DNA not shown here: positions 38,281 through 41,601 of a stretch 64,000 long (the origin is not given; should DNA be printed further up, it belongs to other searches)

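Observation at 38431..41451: Covalently fused double PilB/GspE secretion ATPase (1006 aa)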

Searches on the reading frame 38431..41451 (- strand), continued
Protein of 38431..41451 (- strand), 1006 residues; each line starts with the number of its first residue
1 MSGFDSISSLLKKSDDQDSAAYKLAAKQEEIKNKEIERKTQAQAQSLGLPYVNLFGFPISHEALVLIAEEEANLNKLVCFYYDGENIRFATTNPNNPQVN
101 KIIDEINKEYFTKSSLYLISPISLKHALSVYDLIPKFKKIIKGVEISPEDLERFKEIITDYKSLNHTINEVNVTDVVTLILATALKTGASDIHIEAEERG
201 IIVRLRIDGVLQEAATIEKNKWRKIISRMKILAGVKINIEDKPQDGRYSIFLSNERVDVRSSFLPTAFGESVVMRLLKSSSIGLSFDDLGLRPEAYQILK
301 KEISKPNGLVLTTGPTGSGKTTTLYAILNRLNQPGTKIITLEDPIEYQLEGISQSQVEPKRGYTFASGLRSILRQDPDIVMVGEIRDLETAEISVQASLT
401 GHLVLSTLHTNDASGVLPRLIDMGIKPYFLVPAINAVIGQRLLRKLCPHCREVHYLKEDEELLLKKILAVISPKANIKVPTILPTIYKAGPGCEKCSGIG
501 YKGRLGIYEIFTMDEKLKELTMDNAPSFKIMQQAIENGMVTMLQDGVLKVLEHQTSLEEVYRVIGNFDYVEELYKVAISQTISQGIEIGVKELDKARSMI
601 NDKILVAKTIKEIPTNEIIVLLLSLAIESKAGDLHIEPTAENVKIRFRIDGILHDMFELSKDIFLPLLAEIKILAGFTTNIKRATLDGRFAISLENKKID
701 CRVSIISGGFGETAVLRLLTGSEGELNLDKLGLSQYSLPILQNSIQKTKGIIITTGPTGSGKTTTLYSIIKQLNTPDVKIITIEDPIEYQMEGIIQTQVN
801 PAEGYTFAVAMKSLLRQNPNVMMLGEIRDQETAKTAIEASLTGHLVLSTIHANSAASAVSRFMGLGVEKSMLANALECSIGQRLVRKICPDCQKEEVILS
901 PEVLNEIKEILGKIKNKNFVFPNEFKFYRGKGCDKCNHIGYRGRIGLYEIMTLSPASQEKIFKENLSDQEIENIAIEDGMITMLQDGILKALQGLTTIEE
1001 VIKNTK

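Call 38: find_encoding_contigs(protein=P0211, flank=10000, max_places=2)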
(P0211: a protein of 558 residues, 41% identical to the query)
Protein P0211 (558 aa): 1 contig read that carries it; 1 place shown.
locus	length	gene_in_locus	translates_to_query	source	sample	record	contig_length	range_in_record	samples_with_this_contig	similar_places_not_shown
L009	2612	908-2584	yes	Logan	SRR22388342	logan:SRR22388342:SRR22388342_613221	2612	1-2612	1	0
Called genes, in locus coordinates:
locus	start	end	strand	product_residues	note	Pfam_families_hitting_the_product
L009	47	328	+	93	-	-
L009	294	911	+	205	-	PF08843:AbiEii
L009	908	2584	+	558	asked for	PF00437:T2SSE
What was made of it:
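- Tried and rejected: P0211 (558 aa, 2.6-kb contig) remains unresolved (call 38).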
